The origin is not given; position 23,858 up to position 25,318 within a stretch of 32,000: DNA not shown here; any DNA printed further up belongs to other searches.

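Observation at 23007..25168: Tandem paralogous radical SAM pair with a shared C-terminal CCx5-6CxxC motif, between ACP 1 and a KS pair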

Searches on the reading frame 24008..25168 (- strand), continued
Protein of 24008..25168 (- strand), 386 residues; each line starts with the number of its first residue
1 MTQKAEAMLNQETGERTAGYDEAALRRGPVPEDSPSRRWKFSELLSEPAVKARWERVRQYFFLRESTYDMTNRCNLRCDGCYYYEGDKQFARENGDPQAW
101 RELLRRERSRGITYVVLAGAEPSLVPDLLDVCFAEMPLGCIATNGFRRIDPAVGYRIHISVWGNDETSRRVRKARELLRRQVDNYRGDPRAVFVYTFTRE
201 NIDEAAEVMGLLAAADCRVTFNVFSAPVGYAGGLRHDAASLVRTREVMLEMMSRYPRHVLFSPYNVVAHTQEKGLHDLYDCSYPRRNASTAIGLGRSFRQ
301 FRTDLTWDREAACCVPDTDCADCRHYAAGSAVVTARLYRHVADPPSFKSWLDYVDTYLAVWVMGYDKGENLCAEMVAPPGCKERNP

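Call 35: find_encoding_contigs(protein=P0403, flank=10000, max_places=2)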
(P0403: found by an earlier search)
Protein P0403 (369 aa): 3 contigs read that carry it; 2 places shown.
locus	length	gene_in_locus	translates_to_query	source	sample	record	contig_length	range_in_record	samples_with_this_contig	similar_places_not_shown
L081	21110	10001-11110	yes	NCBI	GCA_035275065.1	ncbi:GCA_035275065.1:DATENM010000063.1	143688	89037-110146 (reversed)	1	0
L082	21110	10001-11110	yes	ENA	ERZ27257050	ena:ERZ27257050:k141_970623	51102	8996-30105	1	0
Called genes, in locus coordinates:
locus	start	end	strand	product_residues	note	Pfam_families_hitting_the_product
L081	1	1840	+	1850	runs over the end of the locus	PF05593:RHS_repeat (faint), PF25023:TEN_YD-shell (weak)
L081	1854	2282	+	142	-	-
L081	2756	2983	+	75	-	-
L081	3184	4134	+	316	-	-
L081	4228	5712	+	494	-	-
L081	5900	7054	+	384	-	PF06537:DHOR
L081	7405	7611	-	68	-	-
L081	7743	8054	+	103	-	-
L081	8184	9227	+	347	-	-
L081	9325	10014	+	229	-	PF05138:PaaA_PaaC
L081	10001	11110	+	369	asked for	-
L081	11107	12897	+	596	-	PF00501:AMP-binding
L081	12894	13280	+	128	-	PF12680:SnoaL_2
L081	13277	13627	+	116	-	PF00550:PP-binding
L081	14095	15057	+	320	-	-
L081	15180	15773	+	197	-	PF03473:MOSC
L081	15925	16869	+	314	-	-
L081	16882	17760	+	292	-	PF11583:AurF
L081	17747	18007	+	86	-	-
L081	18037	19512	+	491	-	PF00989:PAS (faint), PF08448:PAS_4, PF13426:PAS_9 (weak), PF01590:GAF (weak)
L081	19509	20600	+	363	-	PF00550:PP-binding, PF12697:Abhydrolase_6 (weak), PF12146:Hydrolase_4, PF00561:Abhydrolase_1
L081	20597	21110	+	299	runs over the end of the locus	PF00561:Abhydrolase_1, PF12146:Hydrolase_4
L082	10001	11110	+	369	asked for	-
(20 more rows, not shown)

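Call 40: search_solved_structures(query=A3, max_evalue=1, show_alignments=2)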
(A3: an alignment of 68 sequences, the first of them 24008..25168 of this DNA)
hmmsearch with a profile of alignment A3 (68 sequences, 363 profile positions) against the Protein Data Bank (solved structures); distinct sequences matched with E-value up to 1: 35.
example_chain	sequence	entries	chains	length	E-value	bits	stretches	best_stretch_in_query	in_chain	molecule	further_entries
6efn_A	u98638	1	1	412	8.9e-18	67.6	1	34-186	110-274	Sporulation killing factor maturation protein SkfB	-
8wm2_A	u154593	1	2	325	3.5e-07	32.7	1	38-131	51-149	Fe-S radical SAM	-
7tol_A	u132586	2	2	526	2.4e-05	26.6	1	35-117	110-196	glycerol dibiphytanyl glycerol tetraether - macrocyclic archaeol synthase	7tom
7n7i_A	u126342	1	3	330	3.5e-05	26.1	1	24-116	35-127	Viperin-like enzyme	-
6c8v_A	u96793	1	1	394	4e-05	25.9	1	38-109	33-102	Coenzyme PQQ synthesis protein E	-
9dgw_A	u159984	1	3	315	5e-05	25.6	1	33-116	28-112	Radical SAM core domain-containing protein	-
9dfw_A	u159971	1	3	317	5.6e-05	25.5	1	33-116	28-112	Radical SAM core domain-containing protein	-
6b4c_A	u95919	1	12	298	5.8e-05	25.4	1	33-116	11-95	Viperin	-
9dfu_A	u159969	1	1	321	8.2e-05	24.9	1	33-116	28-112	Radical SAM core domain-containing protein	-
5v1q_A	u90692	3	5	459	0.00015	24.1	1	41-114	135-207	Radical SAM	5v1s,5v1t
7wzv_A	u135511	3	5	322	0.00021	23.6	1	40-116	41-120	4Fe-4S cluster-binding domain-containing protein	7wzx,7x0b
7vob_C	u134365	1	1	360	0.00042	22.6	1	41-157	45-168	Cytosylglucuronate decarboxylase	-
7voc_C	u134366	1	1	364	0.00043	22.6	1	41-157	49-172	Cytosylglucuronate decarboxylase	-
6h8l_A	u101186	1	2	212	0.00069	21.9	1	123-189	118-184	Peptidoglycan-N-acetylmuramic acid deacetylase PdaC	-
6h8n_A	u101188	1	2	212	0.00069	21.9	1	123-189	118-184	Peptidoglycan-N-acetylmuramic acid deacetylase PdaC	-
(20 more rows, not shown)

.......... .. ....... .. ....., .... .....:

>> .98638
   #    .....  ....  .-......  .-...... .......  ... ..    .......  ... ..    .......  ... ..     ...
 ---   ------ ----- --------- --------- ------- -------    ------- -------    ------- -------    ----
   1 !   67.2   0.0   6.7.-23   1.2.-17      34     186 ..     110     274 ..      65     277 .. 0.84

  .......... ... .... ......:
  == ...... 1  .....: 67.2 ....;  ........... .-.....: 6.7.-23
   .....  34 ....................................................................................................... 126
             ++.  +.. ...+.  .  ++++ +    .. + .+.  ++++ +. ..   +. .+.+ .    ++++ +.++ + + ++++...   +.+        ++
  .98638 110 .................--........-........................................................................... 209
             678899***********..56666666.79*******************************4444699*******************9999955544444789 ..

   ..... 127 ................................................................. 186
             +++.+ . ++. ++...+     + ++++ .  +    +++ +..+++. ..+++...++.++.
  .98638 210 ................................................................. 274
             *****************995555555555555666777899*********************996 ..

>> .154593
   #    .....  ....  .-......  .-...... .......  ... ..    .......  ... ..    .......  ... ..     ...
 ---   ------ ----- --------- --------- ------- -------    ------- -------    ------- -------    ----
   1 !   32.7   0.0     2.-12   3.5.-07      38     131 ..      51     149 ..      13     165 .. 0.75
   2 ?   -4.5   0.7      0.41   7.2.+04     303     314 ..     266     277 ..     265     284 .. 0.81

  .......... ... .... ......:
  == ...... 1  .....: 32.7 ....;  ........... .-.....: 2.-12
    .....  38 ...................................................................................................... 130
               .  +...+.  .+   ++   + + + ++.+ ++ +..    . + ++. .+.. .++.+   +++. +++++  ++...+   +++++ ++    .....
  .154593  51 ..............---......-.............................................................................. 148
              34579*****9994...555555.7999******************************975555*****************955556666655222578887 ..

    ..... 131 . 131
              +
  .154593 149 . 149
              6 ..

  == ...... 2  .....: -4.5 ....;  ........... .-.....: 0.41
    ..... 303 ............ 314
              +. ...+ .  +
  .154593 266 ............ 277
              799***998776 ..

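Call 41: find_encoding_contigs(protein=P0249, flank=10000, max_places=2)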
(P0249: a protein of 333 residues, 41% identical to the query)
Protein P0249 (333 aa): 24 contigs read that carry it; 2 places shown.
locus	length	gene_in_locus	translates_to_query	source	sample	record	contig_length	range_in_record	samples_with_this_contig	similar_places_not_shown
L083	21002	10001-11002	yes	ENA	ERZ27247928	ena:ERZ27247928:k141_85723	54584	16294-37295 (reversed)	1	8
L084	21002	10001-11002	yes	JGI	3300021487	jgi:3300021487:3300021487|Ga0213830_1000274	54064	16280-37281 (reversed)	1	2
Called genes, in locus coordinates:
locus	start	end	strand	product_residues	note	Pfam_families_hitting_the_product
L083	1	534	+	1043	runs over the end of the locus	PF03016:Exostosin_GT47, PF24785:RXYLT1_C (weak)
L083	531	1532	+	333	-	-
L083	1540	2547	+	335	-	PF04577:Glyco_transf_61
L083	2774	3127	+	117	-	PF03567:Sulfotransfer_2 (weak)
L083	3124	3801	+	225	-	-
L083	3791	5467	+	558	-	-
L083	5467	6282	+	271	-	PF18588:WcbI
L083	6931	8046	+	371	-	PF01370:Epimerase, PF04321:RmlD_sub_bind (weak), PF16363:GDP_Man_Dehyd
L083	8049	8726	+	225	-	PF03567:Sulfotransfer_2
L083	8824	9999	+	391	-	-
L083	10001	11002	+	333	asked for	-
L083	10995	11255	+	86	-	PF00550:PP-binding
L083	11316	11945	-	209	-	-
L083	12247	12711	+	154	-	PF20042:DUF6444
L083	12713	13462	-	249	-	PF01695:IstB_IS21, PF20720:nSTAND3 (faint), PF00308:Bac_DnaA, PF00004:AAA (faint)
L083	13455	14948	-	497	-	PF22483:Mu-transpos_C_2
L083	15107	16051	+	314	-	PF03050:DDE_Tnp_IS66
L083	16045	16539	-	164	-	-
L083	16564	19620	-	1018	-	-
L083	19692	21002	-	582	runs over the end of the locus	PF01734:Patatin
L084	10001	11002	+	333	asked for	-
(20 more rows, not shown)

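Call 44: list_cluster_members(proteins=[P0245, P0244, P0260, P0280, P0297, P0285, P0289, P0332, P0371, P0302])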
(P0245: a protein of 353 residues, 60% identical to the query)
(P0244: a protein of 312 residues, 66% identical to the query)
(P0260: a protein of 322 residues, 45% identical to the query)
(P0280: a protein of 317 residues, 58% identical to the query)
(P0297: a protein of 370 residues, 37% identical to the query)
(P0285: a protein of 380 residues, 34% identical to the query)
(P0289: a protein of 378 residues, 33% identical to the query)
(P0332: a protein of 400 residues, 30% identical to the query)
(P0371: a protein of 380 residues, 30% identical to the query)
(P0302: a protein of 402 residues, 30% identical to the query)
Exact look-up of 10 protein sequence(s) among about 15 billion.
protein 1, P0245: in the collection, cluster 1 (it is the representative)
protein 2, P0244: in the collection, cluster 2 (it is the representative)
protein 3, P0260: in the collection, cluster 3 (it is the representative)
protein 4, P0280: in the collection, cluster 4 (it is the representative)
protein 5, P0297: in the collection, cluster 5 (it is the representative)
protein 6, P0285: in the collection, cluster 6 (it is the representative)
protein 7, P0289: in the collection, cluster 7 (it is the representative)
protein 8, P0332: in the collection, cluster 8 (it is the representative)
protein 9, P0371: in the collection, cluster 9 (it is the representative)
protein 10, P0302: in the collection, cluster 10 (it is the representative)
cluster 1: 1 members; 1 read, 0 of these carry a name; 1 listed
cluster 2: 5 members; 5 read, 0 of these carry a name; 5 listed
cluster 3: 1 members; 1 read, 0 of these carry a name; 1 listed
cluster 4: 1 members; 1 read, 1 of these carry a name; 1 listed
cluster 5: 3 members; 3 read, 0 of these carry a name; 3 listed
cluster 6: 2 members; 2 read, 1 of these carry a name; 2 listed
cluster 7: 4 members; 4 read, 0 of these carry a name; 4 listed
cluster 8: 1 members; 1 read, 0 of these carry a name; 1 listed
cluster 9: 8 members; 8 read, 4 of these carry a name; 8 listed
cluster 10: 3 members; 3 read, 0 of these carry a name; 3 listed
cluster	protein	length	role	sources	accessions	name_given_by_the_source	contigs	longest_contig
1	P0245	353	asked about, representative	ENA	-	-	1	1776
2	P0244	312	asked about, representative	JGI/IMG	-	-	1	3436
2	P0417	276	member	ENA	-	-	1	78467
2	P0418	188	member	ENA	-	-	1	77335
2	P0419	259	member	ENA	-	-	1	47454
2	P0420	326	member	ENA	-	-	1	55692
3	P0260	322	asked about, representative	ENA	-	-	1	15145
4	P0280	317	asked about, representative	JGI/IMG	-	hypothetical protein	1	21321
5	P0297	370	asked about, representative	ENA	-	-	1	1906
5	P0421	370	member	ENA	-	-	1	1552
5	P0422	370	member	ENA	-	-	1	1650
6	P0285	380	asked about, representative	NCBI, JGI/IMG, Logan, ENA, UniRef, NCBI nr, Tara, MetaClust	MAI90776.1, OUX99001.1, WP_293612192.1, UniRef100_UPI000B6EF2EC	radical SAM protein [Ponticaulis sp.] | radical SAM protein n=1 Tax=Ponticaulis sp. TaxID=2020902 RepID=UPI000B6EF2EC | strand:- start:58568 stop:59710 length:1143 start_codon:yes stop_codon:yes ...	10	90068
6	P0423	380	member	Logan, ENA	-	-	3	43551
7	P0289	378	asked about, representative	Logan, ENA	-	-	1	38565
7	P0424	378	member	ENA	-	-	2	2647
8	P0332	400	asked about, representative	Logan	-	-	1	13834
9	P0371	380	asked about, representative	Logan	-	-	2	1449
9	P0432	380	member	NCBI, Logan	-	-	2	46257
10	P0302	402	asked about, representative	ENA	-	-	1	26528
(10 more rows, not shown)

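Call 46: find_encoding_contigs(protein=P0285, flank=8000, max_places=1)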
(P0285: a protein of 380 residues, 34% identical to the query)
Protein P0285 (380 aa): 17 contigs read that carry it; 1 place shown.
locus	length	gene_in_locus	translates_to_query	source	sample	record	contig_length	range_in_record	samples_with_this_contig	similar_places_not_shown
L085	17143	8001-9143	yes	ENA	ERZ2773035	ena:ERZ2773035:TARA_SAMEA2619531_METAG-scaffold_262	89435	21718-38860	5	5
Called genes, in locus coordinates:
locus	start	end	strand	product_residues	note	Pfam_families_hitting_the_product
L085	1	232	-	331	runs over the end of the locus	PF26965:MimR_N, PF01590:GAF, PF02954:HTH_8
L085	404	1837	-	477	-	PF02233:PNTB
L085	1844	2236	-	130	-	PF12769:PNTB_4TM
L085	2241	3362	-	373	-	PF05222:AlaDh_PNT_N, PF01262:AlaDh_PNT_C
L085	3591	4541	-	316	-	PF00561:Abhydrolase_1, PF12146:Hydrolase_4, PF12697:Abhydrolase_6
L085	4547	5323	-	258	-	PF13852:DUF4197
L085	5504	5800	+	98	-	-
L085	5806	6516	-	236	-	PF10028:DUF2270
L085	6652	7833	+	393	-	PF05762:VWA_CoxE (weak)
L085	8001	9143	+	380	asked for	PF04055:Radical_SAM (faint)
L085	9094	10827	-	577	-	-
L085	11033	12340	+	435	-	PF07690:MFS_1, PF00083:Sugar_tr, PF07690:MFS_1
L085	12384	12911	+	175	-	PF13419:HAD_2 (weak), PF13242:Hydrolase_like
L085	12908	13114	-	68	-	-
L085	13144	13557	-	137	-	PF01878:EVE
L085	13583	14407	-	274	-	PF11927:HODM_asu-like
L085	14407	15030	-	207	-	PF01209:Ubie_methyltran, PF13489:Methyltransf_23, PF13847:Methyltransf_31, PF08241:Methyltransf_11, PF08242:Methyltransf_12, PF13649:Methyltransf_25, PF05148:Methyltransf_8 (weak)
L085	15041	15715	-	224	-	-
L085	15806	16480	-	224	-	PF03797:Autotransporter (faint), PF13505:OMP_b-brl, PF01389:OmpA_membrane (faint)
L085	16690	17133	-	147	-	PF06073:DUF934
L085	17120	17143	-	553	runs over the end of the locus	PF03460:NIR_SIR_ferr, PF01077:NIR_SIR, PF03460:NIR_SIR_ferr, PF01077:NIR_SIR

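Call 47: find_encoding_contigs(protein=P0396, flank=8000, max_places=1)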
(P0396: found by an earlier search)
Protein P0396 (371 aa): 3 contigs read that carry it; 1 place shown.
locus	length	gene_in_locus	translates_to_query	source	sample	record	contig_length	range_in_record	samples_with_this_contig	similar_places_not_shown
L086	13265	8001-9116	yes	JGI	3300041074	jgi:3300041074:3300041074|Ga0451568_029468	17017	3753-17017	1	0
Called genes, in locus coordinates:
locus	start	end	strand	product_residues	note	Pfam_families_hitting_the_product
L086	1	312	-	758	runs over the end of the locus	PF00989:PAS, PF13188:PAS_8 (weak), PF08447:PAS_3, PF08448:PAS_4, PF13426:PAS_9, PF00512:HisKA, PF02518:HATPase_c, PF00072:Response_reg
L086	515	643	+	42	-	-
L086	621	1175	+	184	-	-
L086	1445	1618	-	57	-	-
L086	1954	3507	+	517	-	-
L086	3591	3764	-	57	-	-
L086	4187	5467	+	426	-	PF00109:ketoacyl-synt, PF02801:Ketoacyl-synt_C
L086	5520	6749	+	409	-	PF00109:ketoacyl-synt, PF02801:Ketoacyl-synt_C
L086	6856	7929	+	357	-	-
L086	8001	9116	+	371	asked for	PF04055:Radical_SAM (weak)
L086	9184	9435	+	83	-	PF00550:PP-binding (weak)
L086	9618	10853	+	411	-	PF00109:ketoacyl-synt, PF00108:Thiolase_N, PF02801:Ketoacyl-synt_C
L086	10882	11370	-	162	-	PF01575:MaoC_dehydratas, PF13452:FAS1_DH_region (weak)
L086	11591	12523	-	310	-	PF08545:ACP_syn_III, PF08541:ACP_syn_III_C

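Call 49: predict_structure(alignment_id=A3)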
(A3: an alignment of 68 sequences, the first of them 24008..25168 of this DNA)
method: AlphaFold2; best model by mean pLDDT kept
length: 386 residues; sequences in the alignment: 68
mean_pLDDT: 89.1   pTM: 0.87
mean pLDDT of the five models: 89.1, 88.6, 88.5, 88.5, 88.2
residues with pLDDT >= 90: 284; 70-90: 47; 50-70: 37; < 50: 18
segments of 3 or more residues with pLDDT < 50: 285-293
pLDDT, mean of each block of 10 residues (from residue 1): 48 60 57 77 97 98 94 95 87 97 98 96 98 98 98 98 98 97 98 98 98 98 94 96 98 98 97 90 50 63 90 80 90 89 95 98 97 93 58
secondary structure, 60 per line:
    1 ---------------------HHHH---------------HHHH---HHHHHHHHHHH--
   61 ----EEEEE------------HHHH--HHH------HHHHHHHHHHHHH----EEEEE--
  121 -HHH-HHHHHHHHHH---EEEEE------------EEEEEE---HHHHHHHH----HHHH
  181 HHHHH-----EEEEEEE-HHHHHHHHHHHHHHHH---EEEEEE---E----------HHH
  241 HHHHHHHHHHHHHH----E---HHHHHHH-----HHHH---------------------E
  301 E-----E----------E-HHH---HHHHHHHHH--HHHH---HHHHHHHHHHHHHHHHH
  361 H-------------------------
elements in order: H22-25 H41-44 H48-58 E65-69 H82-85 H97-109 E114-118 H126-135 E139-143 E156-161 H165-172 H177-185 E191-197 H199-214 E218-223 H238-254 H263-269 H275-278 H326-334 H337-340 H344-361

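Call 52: fold_search(model_id=the predicted structure, library=pdb)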
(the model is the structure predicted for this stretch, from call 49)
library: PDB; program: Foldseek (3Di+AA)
matches with E <= 10: 1315; with E <= 0.001: 58
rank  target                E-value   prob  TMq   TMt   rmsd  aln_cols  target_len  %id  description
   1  5v1s_A                8.8e-10  1.00  0.48  0.44  10.1       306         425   15  Crystal structure of Streptococcus suis SuiB bound to S-adenosylmethionine (released 2017-08-30)
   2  5v1q_B                1.7e-09  1.00  0.46  0.41  11.1       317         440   14  Crystal structure of Streptococcus suis SuiB (released 2017-08-30)
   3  5v1q_A                1.8e-09  1.00  0.47  0.43  10.5       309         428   15  Crystal structure of Streptococcus suis SuiB (released 2017-08-30)
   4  5v1t_A                2.2e-09  1.00  0.48  0.43   8.4       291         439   14  Crystal structure of Streptococcus suis SuiB bound to precursor peptide SuiA (released 2017-08-30)
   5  6efn                  4.5e-09  1.00  0.49  0.50   8.1       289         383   16  Structure of a RiPP maturase, SkfB (released 2018-10-24)
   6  7vob                  2.5e-08  1.00  0.49  0.57   6.5       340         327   17  The crystal structure of a Radical SAM Enzyme BlsE involved in the Biosynthesis of Blasticidin S (released 2022-05-04)
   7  9dfw_A                3.8e-08  1.00  0.39  0.51   4.1       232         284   15  X-ray crystal structure of an engineered Viperin-like enzyme from T. virens with bound CTP and SAM (released 2025-02-12)
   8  9dfn                  7.7e-08  1.00  0.36  0.48   6.4       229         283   17  X-ray crystal structure of the second viperin-like enzyme from Trichoderma virens with bound CTP and SAM (released 2025-02-19)
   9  4k36_B                1.1e-07  1.00  0.45  0.47   5.9       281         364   14  His6 tagged anSMEcpe with bound AdoMet (released 2013-05-08)
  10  4k39_A                1.4e-07  1.00  0.45  0.47   9.4       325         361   12  Native anSMEcpe with bound AdoMet and Cp18Cys peptide (released 2013-05-08)
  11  9dgw_A                1.4e-07  1.00  0.40  0.53   4.0       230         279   16  X-ray crystal structure of the Viperin-like enzyme from T. virens with bound CTP and SAM (released 2025-02-12)
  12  9dfw_B                1.8e-07  1.00  0.41  0.52   3.7       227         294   16  X-ray crystal structure of an engineered Viperin-like enzyme from T. virens with bound CTP and SAM (released 2025-02-12)
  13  9dfu                  2.3e-07  1.00  0.41  0.55   5.7       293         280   15  X-ray crystal structure of the second Viperin-like enzyme from T. virens variant F40H with bound CTP and SAM (released 2025-02-19)
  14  9dgw_B                3.7e-07  1.00  0.41  0.54   3.5       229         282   16  X-ray crystal structure of the Viperin-like enzyme from T. virens with bound CTP and SAM (released 2025-02-12)
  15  9dfw_C                3.7e-07  1.00  0.41  0.54   3.4       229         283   15  X-ray crystal structure of an engineered Viperin-like enzyme from T. virens with bound CTP and SAM (released 2025-02-12)
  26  8wm2_A                4.7e-06  1.00  0.39  0.48   8.7       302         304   18  Crystal structure of AbmM (released 2024-10-09)
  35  8wm2_B                3.8e-05  1.00  0.37  0.48   8.6       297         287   16  Crystal structure of AbmM (released 2024-10-09)
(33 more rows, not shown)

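Call 54: search_protein_families(library=pfam, alignment_id=A3, max_evalue=1)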
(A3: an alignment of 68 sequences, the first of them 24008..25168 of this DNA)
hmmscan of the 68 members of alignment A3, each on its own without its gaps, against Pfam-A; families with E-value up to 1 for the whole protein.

A. member 1, window:24008-25168:- (386 aa): 1 family
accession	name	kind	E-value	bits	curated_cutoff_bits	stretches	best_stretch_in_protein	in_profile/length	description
PF04055.27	Radical_SAM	-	9.4e-08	32.8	29.5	1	70-151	3-74/166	Radical SAM superfamily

B. families by the number of members that match (of 68 scanned): 30 families (the first 25 are shown)
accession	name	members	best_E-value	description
PF04055.27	Radical_SAM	64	5.1e-11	Radical SAM superfamily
PF13353.11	Fer4_12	33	2.2e-05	4Fe-4S single cluster domain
PF20157.4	Maf_flag10_N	5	0.0015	Glycosyltransferase Maf N-terminal domain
PF01702.25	TGT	2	0.0072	Queuine tRNA-ribosyltransferase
PF10200.14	Ndufs5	2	0.045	NADH:ubiquinone oxidoreductase, NDUFS5-15kDa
PF14949.11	ARF7EP_C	2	0.098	ARF7 effector protein C-terminus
PF01513.26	NAD_kinase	2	0.14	ATP-NAD kinase N-terminal domain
PF00150.24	Cellulase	1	0.011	Cellulase (glycosyl hydrolase family 5)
PF01407.22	Gemini_AL3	1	0.013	Geminivirus AL3 protein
PF23614.1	DUF7141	1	0.013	Domain of unknown function (DUF7141)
PF05227.19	CHASE3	1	0.02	CHASE3 domain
PF02662.21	FlpD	1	0.045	Methyl-viologen-reducing hydrogenase, delta subunit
PF19329.4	KCTD11_21_C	1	0.068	BTB/POZ domain-containing protein KCTD11/21 C-terminus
PF01660.22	Vmethyltransf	1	0.073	Viral methyltransferase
PF18753.6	Nmad2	1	0.085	Nucleotide modification associated domain 2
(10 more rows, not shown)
